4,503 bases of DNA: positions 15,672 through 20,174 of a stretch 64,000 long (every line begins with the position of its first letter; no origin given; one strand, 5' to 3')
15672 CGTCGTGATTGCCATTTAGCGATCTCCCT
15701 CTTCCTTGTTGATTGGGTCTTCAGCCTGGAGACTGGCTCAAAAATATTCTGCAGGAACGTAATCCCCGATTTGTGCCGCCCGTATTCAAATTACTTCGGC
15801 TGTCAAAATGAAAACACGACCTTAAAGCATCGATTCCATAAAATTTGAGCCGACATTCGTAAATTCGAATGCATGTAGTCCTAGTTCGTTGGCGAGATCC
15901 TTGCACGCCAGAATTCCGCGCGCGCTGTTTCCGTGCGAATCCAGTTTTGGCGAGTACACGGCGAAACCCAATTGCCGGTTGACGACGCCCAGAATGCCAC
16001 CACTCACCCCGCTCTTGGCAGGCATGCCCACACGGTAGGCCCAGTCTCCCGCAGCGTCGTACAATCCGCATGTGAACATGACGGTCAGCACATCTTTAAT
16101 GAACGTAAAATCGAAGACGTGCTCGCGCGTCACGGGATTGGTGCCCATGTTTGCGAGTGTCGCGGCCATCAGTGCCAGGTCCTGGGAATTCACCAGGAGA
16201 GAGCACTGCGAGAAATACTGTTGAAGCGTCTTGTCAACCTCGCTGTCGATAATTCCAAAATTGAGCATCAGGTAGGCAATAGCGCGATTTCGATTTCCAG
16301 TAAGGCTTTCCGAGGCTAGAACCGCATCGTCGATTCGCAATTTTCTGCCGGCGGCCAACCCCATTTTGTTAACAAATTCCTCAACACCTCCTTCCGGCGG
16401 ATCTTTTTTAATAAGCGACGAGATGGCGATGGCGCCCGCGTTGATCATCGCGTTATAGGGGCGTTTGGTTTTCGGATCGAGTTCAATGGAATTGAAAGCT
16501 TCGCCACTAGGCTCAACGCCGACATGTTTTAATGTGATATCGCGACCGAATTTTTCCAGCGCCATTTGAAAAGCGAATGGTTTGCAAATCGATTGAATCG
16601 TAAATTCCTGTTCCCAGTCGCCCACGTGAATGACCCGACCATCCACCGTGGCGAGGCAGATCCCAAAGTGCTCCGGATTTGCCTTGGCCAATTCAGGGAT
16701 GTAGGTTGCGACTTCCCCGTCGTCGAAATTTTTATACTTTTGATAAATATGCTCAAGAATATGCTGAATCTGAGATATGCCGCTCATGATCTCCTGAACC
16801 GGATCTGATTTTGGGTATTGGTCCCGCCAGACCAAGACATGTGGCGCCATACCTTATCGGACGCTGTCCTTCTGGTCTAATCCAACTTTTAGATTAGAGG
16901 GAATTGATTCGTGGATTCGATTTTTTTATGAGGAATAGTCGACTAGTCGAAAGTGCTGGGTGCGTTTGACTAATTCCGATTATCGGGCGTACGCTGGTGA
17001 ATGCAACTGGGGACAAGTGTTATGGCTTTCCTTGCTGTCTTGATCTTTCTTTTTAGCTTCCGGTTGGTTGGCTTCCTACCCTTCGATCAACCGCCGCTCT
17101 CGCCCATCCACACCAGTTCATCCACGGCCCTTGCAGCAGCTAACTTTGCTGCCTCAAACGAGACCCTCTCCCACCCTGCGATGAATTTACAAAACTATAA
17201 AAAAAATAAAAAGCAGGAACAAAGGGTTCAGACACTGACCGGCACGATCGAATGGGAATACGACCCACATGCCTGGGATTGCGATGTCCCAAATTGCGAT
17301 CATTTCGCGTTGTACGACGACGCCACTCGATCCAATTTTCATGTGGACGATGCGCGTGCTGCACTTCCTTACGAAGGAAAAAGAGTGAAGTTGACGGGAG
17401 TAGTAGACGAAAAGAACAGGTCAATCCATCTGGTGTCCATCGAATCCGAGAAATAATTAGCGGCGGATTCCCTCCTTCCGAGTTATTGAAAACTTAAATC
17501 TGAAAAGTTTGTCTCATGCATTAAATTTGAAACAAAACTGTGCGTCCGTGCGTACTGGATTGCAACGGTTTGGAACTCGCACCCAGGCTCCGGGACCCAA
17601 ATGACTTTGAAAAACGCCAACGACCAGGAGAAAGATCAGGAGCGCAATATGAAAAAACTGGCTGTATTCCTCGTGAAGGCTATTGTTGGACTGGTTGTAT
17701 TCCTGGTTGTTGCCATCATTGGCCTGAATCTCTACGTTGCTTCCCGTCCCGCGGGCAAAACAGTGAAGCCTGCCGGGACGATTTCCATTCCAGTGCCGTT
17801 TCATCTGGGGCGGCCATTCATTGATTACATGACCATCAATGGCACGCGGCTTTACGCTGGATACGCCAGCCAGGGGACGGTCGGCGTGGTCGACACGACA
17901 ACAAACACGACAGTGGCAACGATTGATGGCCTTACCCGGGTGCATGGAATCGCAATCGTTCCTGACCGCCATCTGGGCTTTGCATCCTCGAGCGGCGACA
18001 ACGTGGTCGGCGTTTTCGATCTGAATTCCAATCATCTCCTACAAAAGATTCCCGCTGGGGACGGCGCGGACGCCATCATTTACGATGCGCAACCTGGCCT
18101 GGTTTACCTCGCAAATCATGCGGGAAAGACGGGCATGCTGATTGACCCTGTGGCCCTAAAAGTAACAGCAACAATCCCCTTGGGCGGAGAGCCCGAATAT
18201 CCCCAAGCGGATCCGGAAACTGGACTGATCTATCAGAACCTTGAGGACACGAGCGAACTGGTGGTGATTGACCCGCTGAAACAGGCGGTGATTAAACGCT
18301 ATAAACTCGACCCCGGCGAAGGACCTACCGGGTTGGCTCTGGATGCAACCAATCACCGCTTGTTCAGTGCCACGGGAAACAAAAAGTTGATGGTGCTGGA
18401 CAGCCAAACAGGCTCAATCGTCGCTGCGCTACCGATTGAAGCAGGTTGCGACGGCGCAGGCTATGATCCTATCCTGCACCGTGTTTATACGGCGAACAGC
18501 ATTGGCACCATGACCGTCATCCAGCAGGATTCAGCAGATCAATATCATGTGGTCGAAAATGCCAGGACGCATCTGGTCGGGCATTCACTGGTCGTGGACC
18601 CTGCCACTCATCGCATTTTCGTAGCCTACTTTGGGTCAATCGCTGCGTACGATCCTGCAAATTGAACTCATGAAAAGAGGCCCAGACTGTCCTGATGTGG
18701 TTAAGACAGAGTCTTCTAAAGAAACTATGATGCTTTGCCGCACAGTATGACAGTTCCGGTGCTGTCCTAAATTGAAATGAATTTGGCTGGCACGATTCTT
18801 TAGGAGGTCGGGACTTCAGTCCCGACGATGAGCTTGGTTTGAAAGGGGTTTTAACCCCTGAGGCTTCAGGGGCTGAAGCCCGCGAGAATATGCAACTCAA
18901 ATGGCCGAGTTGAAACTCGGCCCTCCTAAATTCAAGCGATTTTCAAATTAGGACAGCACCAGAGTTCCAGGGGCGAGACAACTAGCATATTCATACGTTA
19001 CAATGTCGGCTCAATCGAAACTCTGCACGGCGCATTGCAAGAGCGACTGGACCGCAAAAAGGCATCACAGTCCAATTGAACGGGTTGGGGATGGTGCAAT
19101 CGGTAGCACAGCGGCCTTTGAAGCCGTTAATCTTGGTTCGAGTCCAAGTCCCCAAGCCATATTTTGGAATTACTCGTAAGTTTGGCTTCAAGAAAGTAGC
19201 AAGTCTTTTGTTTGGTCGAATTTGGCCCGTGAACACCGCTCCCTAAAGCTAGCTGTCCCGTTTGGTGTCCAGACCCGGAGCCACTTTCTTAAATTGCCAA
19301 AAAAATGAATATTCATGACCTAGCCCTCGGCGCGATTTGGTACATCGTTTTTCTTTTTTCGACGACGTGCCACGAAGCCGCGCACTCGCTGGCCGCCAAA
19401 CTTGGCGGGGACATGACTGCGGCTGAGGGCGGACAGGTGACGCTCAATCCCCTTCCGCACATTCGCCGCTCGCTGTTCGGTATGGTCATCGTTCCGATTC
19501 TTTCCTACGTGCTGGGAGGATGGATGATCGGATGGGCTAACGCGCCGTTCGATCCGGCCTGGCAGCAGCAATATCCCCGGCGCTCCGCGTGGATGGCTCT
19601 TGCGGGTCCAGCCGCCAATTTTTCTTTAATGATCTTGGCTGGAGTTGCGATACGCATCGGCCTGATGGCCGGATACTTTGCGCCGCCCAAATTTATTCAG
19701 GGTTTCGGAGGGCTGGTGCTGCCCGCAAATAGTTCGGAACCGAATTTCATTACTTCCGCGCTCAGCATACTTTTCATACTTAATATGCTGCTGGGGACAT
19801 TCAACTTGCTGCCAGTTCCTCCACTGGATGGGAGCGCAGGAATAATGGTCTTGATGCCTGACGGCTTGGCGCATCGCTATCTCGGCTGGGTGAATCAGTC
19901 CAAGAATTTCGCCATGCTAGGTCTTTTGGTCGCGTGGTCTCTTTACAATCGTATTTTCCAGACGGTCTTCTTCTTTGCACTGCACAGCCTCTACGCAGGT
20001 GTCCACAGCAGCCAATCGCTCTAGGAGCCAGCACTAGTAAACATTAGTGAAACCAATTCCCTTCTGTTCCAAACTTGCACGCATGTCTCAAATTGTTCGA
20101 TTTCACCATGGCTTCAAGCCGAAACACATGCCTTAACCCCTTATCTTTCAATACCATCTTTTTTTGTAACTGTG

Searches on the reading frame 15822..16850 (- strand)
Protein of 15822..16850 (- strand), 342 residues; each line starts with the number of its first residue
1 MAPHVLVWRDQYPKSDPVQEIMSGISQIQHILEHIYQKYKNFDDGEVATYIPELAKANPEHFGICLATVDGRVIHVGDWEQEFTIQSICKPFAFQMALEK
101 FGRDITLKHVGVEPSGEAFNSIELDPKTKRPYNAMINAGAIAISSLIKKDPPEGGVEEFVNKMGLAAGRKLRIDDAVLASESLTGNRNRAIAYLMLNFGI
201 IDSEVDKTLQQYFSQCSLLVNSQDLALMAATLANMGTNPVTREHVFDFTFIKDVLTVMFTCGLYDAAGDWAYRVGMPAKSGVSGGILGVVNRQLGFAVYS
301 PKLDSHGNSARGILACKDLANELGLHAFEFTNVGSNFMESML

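Call 3: search_protein_families(library=pfam, proteins=[window:15822-16850:-], max_evalue=0.01)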
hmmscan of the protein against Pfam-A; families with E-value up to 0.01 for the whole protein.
window:15822-16850:- (342 aa): 1 family
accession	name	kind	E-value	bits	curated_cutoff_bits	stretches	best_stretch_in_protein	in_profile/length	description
PF04960.20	Glutaminase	-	5.2e-113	377.4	27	1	45-328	1-286/286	Glutaminase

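Call 54: search_protein_representatives(protein=window:15822-16850:-)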
Query: 342 residues. Proteins with E-value up to 0.001 (for the whole library): 7891; up to 1e-10: 4407; up to 1e-30: 1223. The best 150 are listed.
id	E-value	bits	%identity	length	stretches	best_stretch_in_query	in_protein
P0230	2.9e-173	592.2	46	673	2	22-330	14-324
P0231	8.1e-144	495.4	45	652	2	27-333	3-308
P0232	1.8e-138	477.9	42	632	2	26-330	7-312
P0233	2.1e-138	477.6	44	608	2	34-333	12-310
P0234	8.5e-134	462.5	41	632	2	35-333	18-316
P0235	4.1e-132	457.0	40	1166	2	33-330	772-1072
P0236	2.5e-130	451.1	44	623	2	42-329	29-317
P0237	2.7e-128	444.4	42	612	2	34-325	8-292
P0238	1.2e-126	439.0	43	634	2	22-328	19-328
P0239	4.1e-126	437.2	43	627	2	40-328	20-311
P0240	1.4e-124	432.2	39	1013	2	28-329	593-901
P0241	1.4e-117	409.2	41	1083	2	44-330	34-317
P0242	2.9e-115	401.6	38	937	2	40-329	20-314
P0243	3.7e-110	384.8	42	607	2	43-328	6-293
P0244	5.4e-108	377.7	37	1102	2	42-337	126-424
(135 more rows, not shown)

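Call 56: search_protein_families(library=pfam, alignment_id=A4, max_evalue=0.001)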
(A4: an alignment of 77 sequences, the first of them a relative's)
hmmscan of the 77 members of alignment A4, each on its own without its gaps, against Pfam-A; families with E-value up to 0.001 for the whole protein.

A. member 1, P0256 (610 aa): 3 families
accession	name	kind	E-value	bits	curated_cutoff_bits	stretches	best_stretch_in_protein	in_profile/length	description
PF04960.20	Glutaminase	-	1.7e-115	385.6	27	1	27-309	1-286/286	Glutaminase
PF00027.35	cNMP_binding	-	2.6e-18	66.2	27.5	1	495-579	3-88/89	Cyclic nucleotide-binding domain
PF01740.26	STAS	-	1e-06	28.9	22.6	1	348-418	9-81/106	STAS domain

B. families by the number of members that match (of 77 scanned): 5 families
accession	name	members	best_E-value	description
PF04960.20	Glutaminase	77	9e-125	Glutaminase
PF00027.35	cNMP_binding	55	8.4e-22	Cyclic nucleotide-binding domain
PF01740.26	STAS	47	1.8e-09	STAS domain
PF13466.11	STAS_2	21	1.4e-07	STAS domain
PF02405.21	MlaE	1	8.5e-50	Permease MlaE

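Call 66: search_protein_families(library=ncbifam, proteins=[window:15822-16850:-], max_evalue=0.00001)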
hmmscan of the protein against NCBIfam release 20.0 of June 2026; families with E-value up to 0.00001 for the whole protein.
window:15822-16850:- (342 aa): 6 families
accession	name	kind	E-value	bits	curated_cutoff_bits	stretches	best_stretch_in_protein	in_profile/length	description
NF002134.0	PRK00971.1-4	equivalog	6.8e-113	377.6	557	1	27-339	4-318/429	glutaminase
TIGR03814.1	Gln_ase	equivalog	1.9e-103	345.7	255.4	1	33-328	2-300/300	glutaminase A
NF009020.0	PRK12356.1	equivalog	1.9e-95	319.3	395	1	22-331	4-314/319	glutaminase A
NF002133.0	PRK00971.1-2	equivalog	7.2e-88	294.7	368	1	27-325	3-302/305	glutaminase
NF009021.0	PRK12357.1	equivalog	3.1e-77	259.9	470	1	27-327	12-325/326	glutaminase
NF002132.0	PRK00971.1-1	equivalog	8.3e-76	255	381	1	28-326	6-306/308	glutaminase B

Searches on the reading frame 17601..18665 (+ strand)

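Call 6: search_protein_families(library=pfam, proteins=[window:17601-18665:+], max_evalue=0.0001)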
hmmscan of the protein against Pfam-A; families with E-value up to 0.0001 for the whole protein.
window:17601-18665:+ (354 aa): 1 family
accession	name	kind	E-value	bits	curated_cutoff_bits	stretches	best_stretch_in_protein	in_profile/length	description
PF23414.1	Beta-prop_EML_2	-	1.5e-05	25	90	0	244-324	3-83/266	Echinoderm microtubule-associated protein second beta-propeller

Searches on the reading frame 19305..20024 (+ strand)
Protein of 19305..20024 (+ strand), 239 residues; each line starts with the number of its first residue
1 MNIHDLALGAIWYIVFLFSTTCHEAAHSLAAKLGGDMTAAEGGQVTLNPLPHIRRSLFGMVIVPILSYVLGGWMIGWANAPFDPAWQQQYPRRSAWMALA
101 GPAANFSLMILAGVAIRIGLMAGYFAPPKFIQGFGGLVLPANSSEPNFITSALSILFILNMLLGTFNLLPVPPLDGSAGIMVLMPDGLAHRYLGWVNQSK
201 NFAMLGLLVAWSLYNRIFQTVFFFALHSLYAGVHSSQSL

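Call 6: search_protein_families(library=pfam, proteins=[window:19305-20024:+], max_evalue=0.0001)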
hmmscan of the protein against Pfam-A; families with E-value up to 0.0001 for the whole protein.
window:19305-20024:+ (239 aa): 1 family
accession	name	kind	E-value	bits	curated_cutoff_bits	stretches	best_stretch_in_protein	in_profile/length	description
PF02163.28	Peptidase_M50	-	4.4e-11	43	27.2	1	14-178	4-188/221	Peptidase family M50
